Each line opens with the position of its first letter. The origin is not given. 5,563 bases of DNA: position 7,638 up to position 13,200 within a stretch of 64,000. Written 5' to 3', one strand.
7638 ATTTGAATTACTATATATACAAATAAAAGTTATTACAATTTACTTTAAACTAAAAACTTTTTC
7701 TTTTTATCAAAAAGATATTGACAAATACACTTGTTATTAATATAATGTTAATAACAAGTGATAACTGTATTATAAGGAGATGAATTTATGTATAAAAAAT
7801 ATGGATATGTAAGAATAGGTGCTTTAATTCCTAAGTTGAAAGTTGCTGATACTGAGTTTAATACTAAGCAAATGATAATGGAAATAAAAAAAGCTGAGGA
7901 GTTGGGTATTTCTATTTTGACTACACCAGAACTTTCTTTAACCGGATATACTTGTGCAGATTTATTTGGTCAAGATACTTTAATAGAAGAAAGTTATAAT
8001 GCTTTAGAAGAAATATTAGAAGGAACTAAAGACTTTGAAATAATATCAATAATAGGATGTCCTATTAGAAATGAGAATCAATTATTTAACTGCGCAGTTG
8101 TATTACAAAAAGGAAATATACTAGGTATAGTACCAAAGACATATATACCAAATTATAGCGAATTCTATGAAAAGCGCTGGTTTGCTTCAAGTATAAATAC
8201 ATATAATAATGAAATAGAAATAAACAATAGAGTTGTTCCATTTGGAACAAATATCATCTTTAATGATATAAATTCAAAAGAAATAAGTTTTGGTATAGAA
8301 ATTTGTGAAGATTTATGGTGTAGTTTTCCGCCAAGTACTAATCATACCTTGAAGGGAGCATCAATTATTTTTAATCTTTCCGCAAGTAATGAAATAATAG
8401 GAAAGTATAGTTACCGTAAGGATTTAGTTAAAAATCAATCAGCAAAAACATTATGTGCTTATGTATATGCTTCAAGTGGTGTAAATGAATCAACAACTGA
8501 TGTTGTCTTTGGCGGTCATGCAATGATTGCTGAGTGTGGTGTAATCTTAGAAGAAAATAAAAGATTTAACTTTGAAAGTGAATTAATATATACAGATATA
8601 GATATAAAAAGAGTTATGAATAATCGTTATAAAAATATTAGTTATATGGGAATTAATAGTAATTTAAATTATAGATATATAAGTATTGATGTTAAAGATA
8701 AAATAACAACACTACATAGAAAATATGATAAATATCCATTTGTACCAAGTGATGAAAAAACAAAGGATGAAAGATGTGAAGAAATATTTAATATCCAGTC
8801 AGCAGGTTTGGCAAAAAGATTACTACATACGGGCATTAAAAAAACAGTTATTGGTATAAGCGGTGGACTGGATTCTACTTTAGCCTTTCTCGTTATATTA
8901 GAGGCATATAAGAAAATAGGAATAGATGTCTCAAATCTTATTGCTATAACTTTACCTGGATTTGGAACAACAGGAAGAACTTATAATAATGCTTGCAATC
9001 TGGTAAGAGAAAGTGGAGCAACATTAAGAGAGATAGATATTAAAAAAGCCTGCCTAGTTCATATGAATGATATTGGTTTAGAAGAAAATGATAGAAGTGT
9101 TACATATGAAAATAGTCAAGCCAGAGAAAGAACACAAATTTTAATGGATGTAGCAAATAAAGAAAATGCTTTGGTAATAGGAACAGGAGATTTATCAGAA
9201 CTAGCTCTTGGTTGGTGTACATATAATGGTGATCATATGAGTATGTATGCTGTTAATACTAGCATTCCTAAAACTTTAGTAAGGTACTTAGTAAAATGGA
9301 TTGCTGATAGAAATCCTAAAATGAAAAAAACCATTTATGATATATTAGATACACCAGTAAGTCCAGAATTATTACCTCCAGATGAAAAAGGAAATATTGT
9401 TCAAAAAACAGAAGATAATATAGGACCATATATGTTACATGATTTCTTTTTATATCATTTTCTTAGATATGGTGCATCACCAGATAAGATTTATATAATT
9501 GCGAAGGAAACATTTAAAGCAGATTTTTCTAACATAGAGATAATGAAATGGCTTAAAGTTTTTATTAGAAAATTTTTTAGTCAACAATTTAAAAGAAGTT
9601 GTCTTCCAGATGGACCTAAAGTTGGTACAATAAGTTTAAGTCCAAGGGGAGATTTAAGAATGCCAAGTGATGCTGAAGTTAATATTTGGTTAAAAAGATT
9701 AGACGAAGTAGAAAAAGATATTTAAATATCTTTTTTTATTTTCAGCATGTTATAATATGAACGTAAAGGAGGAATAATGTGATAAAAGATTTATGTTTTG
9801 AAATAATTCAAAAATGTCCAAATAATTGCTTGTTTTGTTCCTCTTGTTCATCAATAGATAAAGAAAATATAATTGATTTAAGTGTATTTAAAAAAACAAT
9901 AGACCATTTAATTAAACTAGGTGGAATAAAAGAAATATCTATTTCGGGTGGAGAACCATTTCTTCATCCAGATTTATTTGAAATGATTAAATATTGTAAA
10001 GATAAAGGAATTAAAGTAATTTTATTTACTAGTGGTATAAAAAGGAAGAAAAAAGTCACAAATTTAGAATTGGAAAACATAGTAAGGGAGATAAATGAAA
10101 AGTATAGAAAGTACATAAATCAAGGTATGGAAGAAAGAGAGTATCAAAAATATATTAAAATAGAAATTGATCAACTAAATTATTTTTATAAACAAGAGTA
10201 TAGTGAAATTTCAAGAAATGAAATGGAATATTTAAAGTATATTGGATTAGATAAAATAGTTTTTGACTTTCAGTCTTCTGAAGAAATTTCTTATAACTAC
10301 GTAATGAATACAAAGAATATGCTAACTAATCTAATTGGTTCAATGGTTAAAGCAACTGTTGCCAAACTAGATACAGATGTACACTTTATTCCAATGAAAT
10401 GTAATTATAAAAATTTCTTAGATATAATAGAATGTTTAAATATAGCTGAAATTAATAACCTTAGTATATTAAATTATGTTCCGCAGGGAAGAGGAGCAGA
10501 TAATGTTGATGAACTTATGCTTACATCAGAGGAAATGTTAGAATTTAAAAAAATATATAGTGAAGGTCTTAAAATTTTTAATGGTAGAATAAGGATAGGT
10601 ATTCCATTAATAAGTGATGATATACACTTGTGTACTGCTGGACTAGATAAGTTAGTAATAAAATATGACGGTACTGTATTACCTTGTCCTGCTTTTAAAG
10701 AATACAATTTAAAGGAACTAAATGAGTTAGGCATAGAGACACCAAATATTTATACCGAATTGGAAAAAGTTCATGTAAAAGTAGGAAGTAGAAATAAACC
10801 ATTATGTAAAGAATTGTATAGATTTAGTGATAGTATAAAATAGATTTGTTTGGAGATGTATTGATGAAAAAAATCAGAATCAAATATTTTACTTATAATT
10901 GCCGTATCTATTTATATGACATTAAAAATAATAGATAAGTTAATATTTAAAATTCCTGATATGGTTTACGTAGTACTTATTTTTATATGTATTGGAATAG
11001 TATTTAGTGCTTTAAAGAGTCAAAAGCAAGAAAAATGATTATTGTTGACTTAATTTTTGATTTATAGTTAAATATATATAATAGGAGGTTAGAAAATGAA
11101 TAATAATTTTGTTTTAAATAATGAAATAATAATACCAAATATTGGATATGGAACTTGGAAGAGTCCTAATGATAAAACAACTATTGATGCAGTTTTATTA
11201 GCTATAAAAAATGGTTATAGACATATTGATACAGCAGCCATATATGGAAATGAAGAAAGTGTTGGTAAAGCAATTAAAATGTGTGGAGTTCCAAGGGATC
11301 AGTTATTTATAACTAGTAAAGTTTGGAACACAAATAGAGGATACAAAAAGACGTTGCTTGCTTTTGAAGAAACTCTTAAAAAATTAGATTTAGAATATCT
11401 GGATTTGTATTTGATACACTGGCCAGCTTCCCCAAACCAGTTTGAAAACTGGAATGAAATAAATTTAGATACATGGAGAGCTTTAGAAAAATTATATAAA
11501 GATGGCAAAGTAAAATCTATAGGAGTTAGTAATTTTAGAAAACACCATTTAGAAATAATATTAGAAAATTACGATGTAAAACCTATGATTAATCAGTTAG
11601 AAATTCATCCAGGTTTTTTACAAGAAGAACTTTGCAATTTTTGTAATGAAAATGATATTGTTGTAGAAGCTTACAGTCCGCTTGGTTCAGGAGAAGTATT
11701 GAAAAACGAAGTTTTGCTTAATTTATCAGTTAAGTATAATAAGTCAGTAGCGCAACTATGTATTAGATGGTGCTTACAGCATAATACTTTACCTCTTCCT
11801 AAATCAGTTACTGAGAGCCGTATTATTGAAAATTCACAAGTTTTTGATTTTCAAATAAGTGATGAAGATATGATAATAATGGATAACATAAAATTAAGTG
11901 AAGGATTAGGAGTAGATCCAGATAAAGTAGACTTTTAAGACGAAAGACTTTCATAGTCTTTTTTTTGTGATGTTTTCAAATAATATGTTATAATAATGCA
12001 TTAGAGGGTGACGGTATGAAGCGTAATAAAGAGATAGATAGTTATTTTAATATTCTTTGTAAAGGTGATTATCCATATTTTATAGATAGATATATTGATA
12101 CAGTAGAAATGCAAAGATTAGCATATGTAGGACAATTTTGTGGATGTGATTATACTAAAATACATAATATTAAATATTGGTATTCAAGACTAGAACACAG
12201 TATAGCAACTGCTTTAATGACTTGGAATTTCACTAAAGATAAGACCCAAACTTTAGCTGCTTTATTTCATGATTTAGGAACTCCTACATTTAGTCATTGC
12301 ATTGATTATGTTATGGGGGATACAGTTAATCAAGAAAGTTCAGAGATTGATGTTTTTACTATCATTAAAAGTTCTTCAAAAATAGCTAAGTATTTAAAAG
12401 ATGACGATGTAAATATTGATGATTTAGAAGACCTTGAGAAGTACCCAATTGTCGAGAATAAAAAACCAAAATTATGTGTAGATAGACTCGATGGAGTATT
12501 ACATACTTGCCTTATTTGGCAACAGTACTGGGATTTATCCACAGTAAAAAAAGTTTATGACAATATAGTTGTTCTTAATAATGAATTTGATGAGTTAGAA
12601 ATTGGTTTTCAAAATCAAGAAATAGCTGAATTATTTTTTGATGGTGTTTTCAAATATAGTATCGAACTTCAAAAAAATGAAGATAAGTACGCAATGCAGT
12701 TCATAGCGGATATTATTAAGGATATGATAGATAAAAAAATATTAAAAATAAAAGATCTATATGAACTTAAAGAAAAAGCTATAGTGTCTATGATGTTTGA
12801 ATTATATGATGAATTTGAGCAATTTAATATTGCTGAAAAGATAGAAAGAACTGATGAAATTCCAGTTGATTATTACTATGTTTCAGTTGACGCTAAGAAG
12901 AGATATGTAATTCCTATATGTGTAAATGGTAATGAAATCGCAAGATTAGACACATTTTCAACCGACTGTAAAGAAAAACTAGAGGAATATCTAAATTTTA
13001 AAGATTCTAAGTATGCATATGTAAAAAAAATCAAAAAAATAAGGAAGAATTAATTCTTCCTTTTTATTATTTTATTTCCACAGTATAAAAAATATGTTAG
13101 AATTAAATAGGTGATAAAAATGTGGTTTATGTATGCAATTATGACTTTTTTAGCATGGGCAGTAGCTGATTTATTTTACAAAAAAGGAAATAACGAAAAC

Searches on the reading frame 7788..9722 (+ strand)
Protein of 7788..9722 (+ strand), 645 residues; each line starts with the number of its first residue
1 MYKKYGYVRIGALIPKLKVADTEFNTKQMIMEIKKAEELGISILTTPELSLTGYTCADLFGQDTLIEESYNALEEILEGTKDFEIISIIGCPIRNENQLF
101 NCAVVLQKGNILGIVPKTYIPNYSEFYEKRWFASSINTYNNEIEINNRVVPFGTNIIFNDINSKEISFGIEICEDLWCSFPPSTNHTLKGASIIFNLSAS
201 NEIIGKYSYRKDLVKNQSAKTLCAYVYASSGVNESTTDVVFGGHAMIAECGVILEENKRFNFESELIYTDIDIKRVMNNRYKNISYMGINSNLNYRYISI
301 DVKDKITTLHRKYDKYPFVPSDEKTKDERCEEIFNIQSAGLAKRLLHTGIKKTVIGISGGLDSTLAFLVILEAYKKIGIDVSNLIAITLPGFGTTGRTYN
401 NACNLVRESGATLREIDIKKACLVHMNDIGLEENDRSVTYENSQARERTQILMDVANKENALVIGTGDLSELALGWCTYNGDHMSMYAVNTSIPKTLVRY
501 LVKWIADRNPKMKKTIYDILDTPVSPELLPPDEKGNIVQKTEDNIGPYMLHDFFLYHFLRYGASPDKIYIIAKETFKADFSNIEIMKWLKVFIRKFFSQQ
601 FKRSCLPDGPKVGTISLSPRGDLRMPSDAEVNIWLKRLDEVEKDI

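Call 10: search_protein_families(library=pfam, proteins=[window:7788-9722:+], max_evalue=0.001)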
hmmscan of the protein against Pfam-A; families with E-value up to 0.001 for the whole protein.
window:7788-9722:+ (645 aa): 2 families
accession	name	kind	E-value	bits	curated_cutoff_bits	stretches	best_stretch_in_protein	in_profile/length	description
PF02540.23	NAD_synthase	-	1.7e-27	96.6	21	1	339-506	7-167/242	NAD synthase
PF00795.27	CN_hydrolase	-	2.1e-16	60.5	23.2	1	25-277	17-252/256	Carbon-nitrogen hydrolase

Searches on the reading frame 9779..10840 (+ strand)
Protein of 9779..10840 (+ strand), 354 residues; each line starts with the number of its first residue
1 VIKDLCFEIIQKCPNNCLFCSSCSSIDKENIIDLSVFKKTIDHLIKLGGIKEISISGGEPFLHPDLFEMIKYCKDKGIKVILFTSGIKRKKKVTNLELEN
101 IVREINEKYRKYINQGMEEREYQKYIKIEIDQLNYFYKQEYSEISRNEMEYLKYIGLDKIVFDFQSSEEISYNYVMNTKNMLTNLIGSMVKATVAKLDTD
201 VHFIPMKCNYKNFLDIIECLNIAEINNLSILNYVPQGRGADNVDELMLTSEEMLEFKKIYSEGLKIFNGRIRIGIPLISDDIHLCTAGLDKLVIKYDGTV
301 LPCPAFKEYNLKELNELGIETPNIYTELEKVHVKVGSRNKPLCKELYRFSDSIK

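Call 10: search_protein_families(library=pfam, proteins=[window:9779-10840:+], max_evalue=0.001)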
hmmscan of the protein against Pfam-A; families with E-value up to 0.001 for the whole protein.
window:9779-10840:+ (354 aa): 2 families
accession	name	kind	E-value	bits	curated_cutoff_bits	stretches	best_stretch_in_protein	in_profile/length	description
PF04055.27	Radical_SAM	-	6.2e-14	52.9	29.5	1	8-88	2-88/166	Radical SAM superfamily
PF13353.11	Fer4_12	-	2.1e-06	28.5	22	1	9-104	11-108/137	4Fe-4S single cluster domain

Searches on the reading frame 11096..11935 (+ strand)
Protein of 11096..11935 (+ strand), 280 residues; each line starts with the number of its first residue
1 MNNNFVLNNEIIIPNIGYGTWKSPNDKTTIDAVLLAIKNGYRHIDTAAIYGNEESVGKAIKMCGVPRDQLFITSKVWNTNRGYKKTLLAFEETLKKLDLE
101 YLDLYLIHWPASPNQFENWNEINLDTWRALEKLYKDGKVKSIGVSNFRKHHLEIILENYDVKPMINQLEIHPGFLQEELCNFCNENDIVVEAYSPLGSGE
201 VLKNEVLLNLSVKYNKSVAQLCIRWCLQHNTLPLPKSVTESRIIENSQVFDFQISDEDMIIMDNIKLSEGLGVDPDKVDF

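Call 10: search_protein_families(library=pfam, proteins=[window:11096-11935:+], max_evalue=0.001)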
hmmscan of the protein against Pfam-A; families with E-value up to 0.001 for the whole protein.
window:11096-11935:+ (280 aa): 1 family
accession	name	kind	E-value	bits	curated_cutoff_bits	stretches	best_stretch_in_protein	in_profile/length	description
PF00248.27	Aldo_ket_red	-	5.3e-53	180.4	24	1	16-265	2-289/291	Aldo/keto reductase family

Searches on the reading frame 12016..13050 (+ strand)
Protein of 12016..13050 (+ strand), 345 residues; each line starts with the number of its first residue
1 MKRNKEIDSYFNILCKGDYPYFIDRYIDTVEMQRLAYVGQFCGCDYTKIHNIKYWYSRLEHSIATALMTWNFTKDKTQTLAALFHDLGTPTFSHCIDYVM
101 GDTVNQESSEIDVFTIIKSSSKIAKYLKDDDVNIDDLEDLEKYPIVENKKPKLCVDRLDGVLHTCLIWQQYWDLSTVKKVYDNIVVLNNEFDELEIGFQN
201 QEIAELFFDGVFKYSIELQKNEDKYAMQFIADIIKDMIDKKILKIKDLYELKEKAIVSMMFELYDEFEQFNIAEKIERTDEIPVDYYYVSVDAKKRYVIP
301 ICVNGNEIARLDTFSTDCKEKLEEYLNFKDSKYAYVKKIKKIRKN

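Call 10: search_protein_families(library=pfam, proteins=[window:12016-13050:+], max_evalue=0.001)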
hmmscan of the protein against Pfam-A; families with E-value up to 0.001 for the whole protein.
window:12016-13050:+ (345 aa): 1 family
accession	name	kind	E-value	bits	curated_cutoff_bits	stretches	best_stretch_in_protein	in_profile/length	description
PF01966.28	HD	-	0.00051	20.7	22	0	58-124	1-73/116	HD domain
